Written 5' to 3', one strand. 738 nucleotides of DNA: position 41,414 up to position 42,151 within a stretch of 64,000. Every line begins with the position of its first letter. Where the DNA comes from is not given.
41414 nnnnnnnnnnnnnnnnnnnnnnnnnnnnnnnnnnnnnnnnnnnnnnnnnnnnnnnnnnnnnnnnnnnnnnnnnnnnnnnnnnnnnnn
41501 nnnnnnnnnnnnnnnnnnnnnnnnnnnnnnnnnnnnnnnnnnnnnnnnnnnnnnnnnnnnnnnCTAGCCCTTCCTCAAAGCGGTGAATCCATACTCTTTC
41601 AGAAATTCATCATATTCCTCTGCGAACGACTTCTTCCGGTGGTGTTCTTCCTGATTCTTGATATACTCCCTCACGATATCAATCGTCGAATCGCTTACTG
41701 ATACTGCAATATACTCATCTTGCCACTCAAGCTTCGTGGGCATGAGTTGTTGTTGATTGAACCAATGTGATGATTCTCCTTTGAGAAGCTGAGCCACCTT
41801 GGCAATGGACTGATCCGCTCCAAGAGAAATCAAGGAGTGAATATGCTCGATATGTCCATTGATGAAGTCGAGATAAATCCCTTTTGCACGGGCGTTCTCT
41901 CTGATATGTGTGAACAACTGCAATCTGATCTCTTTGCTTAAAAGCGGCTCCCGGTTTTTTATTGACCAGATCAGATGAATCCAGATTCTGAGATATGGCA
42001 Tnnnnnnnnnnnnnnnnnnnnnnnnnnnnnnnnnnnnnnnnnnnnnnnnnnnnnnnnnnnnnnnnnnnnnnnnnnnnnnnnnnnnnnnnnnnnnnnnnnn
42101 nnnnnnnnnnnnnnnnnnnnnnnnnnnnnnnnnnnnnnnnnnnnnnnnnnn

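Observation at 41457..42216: RAYT-like Y1 transposase flanked by direct 66-bp REP-like repeats, inserted between hutU and a RidA lipoprotein gene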

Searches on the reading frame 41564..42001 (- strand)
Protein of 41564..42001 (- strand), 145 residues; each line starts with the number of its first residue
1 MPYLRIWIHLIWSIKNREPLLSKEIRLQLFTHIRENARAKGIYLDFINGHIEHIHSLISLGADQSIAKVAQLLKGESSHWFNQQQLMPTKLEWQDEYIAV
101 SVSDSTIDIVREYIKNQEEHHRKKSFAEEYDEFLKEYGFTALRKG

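Call 4: search_protein_families(library=pfam, proteins=[window:41564-42001:-], max_evalue=0.01)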
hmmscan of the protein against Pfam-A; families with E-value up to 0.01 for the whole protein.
window:41564-42001:- (145 aa): 1 family
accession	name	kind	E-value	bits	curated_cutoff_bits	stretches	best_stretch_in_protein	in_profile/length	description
PF01797.21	Y1_Tnp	-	1.7e-25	89.9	23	1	5-117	4-121/121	Transposase IS200 like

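Call 6: search_protein_families(library=ncbifam, proteins=[window:41564-42001:-], max_evalue=1)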
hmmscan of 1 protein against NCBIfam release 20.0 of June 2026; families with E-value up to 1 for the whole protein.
window:41564-42001:- (145 aa): 2 families
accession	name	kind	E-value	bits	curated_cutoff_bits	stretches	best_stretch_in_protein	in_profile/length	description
NF033573.1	transpos_IS200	equivalog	9.1e-17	61.5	55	1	5-116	10-126/126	IS200/IS605 family transposase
NF047646.1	REP_Tyr_transpos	equivalog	0.0047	16.8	80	1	26-104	31-116/146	REP-associated tyrosine transposase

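Call 9: find_homologous_proteins(query=window:41564-42001:-)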
Query window:41564-42001:- (145 aa): 1507 proteins with E <= 0.001 among 1529 candidates; the best 120 are listed.
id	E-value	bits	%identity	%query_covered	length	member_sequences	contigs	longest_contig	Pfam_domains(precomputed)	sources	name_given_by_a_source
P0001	9.9e-81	287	88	100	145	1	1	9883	PF01797.22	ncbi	-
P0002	4.3e-79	282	83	100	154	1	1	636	PF01797.22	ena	-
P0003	8.7e-77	274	83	100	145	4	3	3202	PF01797.22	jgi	jgi:putative transposase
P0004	5.2e-73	262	79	100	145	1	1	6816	PF01797.22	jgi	jgi:putative transposase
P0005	2.0e-72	260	78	99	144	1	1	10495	PF01797.22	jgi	jgi:putative transposase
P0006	2.3e-72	260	80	100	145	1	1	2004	PF01797.22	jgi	jgi:REP element-mobilizing transposase RayT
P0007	5.1e-72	259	79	100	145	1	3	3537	PF01797.22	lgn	-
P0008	5.7e-72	259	77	99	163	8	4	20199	PF01797.22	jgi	jgi:putative transposase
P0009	6.5e-72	258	78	100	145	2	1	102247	PF01797.22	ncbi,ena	-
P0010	1.2e-70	254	77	99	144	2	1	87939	PF01797.22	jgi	jgi:putative transposase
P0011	4.2e-69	249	71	100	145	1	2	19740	PF01797.22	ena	-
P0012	2.2e-68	247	74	100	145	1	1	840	PF01797.22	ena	-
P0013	1.1e-67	245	88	87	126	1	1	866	PF01797.22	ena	-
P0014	1.9e-66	241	74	98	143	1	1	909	PF01797.22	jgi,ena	-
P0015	8.6e-66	239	76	94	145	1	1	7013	PF01797.22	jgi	jgi:REP element-mobilizing transposase RayT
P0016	2.9e-65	237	73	99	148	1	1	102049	PF01797.22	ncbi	-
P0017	1.1e-64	235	84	87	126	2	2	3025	PF01797.22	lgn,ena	-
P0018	2.4e-64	234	71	97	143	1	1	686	PF01797.22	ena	-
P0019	4.9e-64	233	72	97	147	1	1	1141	PF01797.22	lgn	-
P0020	1.9e-63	231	70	100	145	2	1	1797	PF01797.22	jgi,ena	-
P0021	2.4e-63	231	73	96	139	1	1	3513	PF01797.22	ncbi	-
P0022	6.4e-63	229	66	100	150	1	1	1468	PF01797.22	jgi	-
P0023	2.3e-62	228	69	98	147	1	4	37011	PF01797.22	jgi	jgi:REP element-mobilizing transposase RayT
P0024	2.4e-62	228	83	87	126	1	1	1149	PF01797.22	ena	-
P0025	2.5e-62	227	71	97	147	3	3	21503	PF01797.22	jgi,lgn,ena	-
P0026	4.5e-62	227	67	99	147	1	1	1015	PF01797.22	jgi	jgi:putative transposase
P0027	5.1e-62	226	64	99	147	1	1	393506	PF01797.22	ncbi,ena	-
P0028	6.2e-62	226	69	97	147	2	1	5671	PF01797.22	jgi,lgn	-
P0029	7.7e-62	226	65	99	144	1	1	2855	PF01797.22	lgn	-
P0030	9.3e-62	226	70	97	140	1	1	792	PF01797.22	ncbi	-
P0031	1.2e-61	225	70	97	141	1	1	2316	PF01797.22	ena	-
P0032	1.6e-61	225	68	100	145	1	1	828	PF01797.22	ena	-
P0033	1.7e-61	225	66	100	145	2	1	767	PF01797.22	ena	-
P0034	1.9e-61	225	73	99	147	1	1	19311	PF01797.22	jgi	-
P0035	2.1e-61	224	68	97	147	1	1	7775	PF01797.22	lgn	-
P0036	2.7e-61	224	69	97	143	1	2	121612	PF01797.22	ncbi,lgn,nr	ncbi:MAG: IS200/IS605 family transposase [Ignavibacteriae bacterium]|nr:IS200/IS605 family transposa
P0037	4.4e-61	223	68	99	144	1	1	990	PF01797.22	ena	-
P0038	7.2e-61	223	68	100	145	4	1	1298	PF01797.22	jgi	jgi:REP element-mobilizing transposase RayT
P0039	8.4e-61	222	69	97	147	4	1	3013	PF01797.22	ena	-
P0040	8.9e-61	222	69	99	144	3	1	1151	PF01797.22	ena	-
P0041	1.3e-60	222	70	96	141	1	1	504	PF01797.22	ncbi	-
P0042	1.4e-60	222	65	100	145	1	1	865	PF01797.22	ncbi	-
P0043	1.5e-60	222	67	99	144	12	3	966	PF01797.22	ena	-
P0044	2.2e-60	221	68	96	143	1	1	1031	PF01797.22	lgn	-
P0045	2.5e-60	221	66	100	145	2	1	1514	PF01797.22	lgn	-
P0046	3.1e-60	221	70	97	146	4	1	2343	PF01797.22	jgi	-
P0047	3.2e-60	221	63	99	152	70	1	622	PF01797.22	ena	-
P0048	3.5e-60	220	69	97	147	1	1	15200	PF01797.22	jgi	jgi:putative transposase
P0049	3.6e-60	220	71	99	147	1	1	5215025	PF01797.22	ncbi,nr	ncbi:MAG: IS200/IS605 family transposase [bacterium]|nr:MAG: IS200/IS605 family transposase [bacteri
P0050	3.7e-60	220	64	100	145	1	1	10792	PF01797.22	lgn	-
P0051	3.9e-60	220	69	97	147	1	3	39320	PF01797.22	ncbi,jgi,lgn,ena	jgi:putative transposase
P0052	3.9e-60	220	67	97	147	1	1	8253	PF01797.22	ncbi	ncbi:MAG: IS200/IS605 family transposase [Candidatus Zixiibacteriota bacterium]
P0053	4.2e-60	220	67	97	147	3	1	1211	PF01797.22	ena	-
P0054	4.6e-60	220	69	98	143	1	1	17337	PF01797.22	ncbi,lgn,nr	ncbi:MAG: IS200/IS605 family transposase [Bacteroidetes bacterium]|nr:MAG: IS200/IS605 family transp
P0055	5.1e-60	220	63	100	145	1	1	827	PF01797.22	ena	-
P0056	5.9e-60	220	64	99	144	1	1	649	PF01797.22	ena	-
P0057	5.9e-60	220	70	96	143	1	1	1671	PF01797.22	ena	-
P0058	7.0e-60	220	67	100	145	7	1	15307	PF01797.22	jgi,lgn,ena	-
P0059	7.1e-60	219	66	98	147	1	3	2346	PF01797.22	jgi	jgi:putative transposase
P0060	7.2e-60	219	67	97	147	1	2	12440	PF01797.22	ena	-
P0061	9.8e-60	219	64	99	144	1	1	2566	PF01797.22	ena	-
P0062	1.0e-59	219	71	99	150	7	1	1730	PF01797.22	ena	-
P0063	1.2e-59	219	67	97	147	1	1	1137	PF01797.22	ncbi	ncbi:MAG: IS200/IS605 family transposase [Bacteroidota bacterium]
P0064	1.4e-59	219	68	97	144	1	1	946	PF01797.22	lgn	-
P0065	1.6e-59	218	67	99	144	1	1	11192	PF01797.22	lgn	-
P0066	1.6e-59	218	65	99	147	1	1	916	PF01797.22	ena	-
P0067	1.6e-59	218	67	99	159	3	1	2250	PF01797.22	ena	-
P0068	1.7e-59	218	67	96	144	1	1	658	PF01797.22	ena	-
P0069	1.8e-59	218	65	97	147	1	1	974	PF01797.22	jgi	jgi:REP element-mobilizing transposase RayT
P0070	2.1e-59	218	66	99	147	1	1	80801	PF01797.22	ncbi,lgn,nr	ncbi:MAG: IS200/IS605 family transposase [Sphingobacteriales bacterium]|nr:IS200/IS605 family transp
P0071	2.4e-59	218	67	97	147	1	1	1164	PF01797.22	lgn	-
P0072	2.4e-59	218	66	99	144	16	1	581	PF01797.22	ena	-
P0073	2.6e-59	218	68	97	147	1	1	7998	PF01797.22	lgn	-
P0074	2.7e-59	218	67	99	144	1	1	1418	PF01797.22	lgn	-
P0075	3.0e-59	217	66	100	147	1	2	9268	PF01797.22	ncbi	-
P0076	3.1e-59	217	64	99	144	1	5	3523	PF01797.22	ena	-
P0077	3.2e-59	217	63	98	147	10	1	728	PF01797.22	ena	-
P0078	3.4e-59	217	62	99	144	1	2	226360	PF01797.22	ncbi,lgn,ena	-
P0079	3.4e-59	217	68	98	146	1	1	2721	PF01797.22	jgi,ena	jgi:REP element-mobilizing transposase RayT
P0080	4.1e-59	217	63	98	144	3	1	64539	PF01797.22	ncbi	-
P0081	4.2e-59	217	65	100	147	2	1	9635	PF01797.22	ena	-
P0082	4.3e-59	217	64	99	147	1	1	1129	PF01797.22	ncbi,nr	ncbi:MAG TPA: IS200/IS605 family transposase [Puia sp.]|nr:IS200/IS605 family transposase [Puia sp.]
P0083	4.6e-59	217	67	99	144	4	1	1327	PF01797.22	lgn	-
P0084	5.2e-59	217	62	99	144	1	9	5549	PF01797.22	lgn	-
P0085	5.5e-59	217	63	99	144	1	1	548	PF01797.22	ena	-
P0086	5.9e-59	216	65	99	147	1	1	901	PF01797.22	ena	-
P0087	6.9e-59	216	64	100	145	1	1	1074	PF01797.22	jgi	jgi:putative transposase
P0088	7.0e-59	216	66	100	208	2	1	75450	PF01797.22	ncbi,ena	-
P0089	7.2e-59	216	66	100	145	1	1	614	PF01797.22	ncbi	-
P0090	7.8e-59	216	63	99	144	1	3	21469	PF01797.22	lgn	-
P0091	8.0e-59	216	67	97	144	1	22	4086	PF01797.22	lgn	-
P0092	9.5e-59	216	65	100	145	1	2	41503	PF01797.22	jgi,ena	-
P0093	1.0e-58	216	68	99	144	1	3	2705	PF01797.22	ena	-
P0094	1.0e-58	216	65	99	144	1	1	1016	PF01797.22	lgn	-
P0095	1.1e-58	216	62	99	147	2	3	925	PF01797.22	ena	-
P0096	1.3e-58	215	64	100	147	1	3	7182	PF01797.22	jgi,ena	-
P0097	1.3e-58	215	65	99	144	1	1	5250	PF01797.22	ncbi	-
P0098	1.3e-58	215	65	100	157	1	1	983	PF01797.22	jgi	jgi:REP element-mobilizing transposase RayT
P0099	1.3e-58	215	66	100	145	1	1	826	PF01797.22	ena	-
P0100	1.3e-58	215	68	96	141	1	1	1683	PF01797.22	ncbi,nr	ncbi:MAG: IS200/IS605 family transposase [bacterium]|nr:IS200/IS605 family transposase [bacterium]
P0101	1.3e-58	215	64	100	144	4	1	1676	PF01797.22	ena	-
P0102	1.4e-58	215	63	99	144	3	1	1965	PF01797.22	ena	-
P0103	1.5e-58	215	64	97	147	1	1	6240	PF01797.22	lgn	-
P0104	1.8e-58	215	64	97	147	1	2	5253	PF01797.22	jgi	jgi:putative transposase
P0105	1.8e-58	215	67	97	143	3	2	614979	PF01797.22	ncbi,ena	-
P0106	1.9e-58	215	66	97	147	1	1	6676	PF01797.22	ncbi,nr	ncbi:MAG: IS200/IS605 family transposase [Ignavibacteriales bacterium]|nr:IS200/IS605 family transpo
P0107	2.0e-58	215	62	100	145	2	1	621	PF01797.22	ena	-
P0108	2.1e-58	215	68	97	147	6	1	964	PF01797.22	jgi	-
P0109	2.2e-58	215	65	96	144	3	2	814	PF01797.22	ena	-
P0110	2.2e-58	215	66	96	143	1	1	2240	PF01797.22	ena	-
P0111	2.2e-58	215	64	100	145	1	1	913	PF01797.22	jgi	jgi:putative transposase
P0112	2.2e-58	215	66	95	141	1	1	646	PF01797.22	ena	-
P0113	2.3e-58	215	63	98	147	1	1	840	PF01797.22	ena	-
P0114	2.4e-58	215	64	99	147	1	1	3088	PF01797.22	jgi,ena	jgi:REP element-mobilizing transposase RayT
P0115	2.5e-58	214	62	99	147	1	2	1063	PF01797.22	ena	-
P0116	2.7e-58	214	61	100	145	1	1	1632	PF01797.22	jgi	jgi:REP element-mobilizing transposase RayT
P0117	2.7e-58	214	67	97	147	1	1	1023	PF01797.22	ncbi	-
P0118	2.8e-58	214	69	96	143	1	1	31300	PF01797.22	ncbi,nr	ncbi:MAG: IS200/IS605 family transposase [Bacteroidia bacterium]|nr:IS200/IS605 family transposase [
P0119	3.0e-58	214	63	100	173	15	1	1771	PF01797.22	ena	-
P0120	3.0e-58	214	63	99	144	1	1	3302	PF01797.22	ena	-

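Call 10: find_encoding_contigs(protein=window:41564-42001:-, flank=10000, max_places=10)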
Protein window:41564-42001:- (145 aa): no gene with exactly this product is on record in the collection.

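Call 18: search_solved_structures(query=window:41564-42001:-, max_evalue=1, show_alignments=3)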
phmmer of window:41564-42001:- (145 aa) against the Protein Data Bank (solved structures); distinct sequences matched with E-value up to 1: 20.
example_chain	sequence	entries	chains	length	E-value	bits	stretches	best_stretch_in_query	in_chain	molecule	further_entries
2a6m_A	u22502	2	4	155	8.4e-08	36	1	8-125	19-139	ISHp608 transposase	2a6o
2vhg_A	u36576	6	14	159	9.2e-08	35.9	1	8-125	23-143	TRANSPOSASE ORFA | Putative transposase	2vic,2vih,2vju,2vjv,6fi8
6y7o_A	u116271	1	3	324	1.1e-07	35.6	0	56-109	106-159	Tako8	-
6g6m_A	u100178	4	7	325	1.2e-07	35.5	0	56-109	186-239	Tako8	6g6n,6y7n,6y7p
2xm3_A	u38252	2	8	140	4.8e-07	33.6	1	6-119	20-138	TRANSPOSASE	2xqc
2xma_A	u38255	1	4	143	5.1e-07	33.5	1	6-119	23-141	TRANSPOSASE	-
2xo6_A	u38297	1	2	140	1.7e-06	31.8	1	6-119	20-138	TRANSPOSASE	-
2fyx_A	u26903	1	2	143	7.7e-05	26.4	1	5-118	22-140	transposase, putative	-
1n0r_A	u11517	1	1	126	0.019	18.7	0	41-65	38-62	4 ankyrin repeats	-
6ndz_B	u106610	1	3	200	0.021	18.5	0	46-69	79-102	Designed repeat binding protein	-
2f4f_A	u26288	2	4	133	0.021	18.5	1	8-118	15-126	Transposase, putative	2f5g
4qfv_A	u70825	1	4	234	0.057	17.1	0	33-65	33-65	ANK-N5C-281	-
4o60_A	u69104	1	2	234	0.064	16.9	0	32-65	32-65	ANK-N5C-317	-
6g6o_A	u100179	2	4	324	0.065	16.9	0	57-109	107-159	Ika8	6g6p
6ne1_B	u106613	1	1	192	0.14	15.8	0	42-70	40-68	Pfs, NACHT and Ankyrin domain protein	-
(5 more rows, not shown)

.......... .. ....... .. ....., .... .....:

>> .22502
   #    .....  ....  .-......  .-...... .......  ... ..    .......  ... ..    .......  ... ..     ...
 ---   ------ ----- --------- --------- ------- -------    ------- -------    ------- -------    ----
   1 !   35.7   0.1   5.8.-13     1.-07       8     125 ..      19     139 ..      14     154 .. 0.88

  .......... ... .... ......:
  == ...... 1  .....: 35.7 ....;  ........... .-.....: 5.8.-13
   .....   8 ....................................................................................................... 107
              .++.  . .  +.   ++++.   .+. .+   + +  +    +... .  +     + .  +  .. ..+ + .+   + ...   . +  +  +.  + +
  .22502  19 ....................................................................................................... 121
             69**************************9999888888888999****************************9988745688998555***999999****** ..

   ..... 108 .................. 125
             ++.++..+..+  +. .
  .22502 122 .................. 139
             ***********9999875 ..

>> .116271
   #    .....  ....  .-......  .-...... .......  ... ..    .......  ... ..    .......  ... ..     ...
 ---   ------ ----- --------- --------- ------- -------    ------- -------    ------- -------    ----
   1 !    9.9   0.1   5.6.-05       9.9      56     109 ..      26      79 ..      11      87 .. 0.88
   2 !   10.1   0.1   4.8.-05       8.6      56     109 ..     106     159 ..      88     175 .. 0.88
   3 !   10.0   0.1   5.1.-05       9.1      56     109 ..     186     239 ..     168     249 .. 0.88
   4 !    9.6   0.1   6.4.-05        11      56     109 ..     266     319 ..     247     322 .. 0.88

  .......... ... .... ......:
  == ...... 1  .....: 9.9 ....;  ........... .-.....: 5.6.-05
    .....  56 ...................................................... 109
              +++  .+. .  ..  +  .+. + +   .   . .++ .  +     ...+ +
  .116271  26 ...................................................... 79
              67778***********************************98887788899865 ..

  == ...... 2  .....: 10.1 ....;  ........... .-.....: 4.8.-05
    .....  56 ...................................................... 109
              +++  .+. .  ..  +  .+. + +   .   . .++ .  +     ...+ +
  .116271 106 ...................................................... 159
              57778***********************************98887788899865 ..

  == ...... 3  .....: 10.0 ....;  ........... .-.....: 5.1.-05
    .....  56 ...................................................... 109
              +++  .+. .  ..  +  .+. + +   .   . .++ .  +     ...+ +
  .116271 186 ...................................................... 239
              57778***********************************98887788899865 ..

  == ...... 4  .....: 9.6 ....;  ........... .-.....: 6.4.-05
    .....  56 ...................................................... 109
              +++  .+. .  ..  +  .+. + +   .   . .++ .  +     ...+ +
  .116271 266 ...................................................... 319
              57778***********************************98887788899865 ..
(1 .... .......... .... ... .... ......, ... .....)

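Call 19: find_encoding_contigs(protein=P0049, flank=10000, max_places=10)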
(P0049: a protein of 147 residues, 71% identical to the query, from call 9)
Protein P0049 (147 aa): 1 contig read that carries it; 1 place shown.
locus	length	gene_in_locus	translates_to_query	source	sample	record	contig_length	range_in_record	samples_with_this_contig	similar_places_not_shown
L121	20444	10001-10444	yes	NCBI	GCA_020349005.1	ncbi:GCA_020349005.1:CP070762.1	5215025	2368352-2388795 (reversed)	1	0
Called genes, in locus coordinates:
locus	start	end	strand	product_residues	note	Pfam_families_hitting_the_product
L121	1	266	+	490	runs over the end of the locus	PF07940:Hepar_II_III_C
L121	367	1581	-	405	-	PF02366:PMT, PF13231:PMT_2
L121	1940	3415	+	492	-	-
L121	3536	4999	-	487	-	PF00370:FGGY_N, PF02782:FGGY_C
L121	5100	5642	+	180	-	PF00704:Glyco_hydro_18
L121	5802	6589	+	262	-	-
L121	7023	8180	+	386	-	PF07660:STN (weak), PF03958:Secretin_N, PF00263:Secretin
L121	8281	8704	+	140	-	-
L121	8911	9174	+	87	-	-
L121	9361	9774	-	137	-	PF00950:ABC-3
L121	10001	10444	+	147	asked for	PF01797:Y1_Tnp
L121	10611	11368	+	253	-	-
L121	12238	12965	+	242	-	PF05598:DUF772 (weak)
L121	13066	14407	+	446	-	PF12796:Ank_2, PF13857:Ank_5, PF13637:Ank_4, PF00023:Ank, PF12796:Ank_2, PF13606:Ank_3 (weak), PF26549:Tricorn_N (faint), PF07676:PD40, +1 more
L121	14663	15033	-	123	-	PF13520:AA_permease_2, PF00324:AA_permease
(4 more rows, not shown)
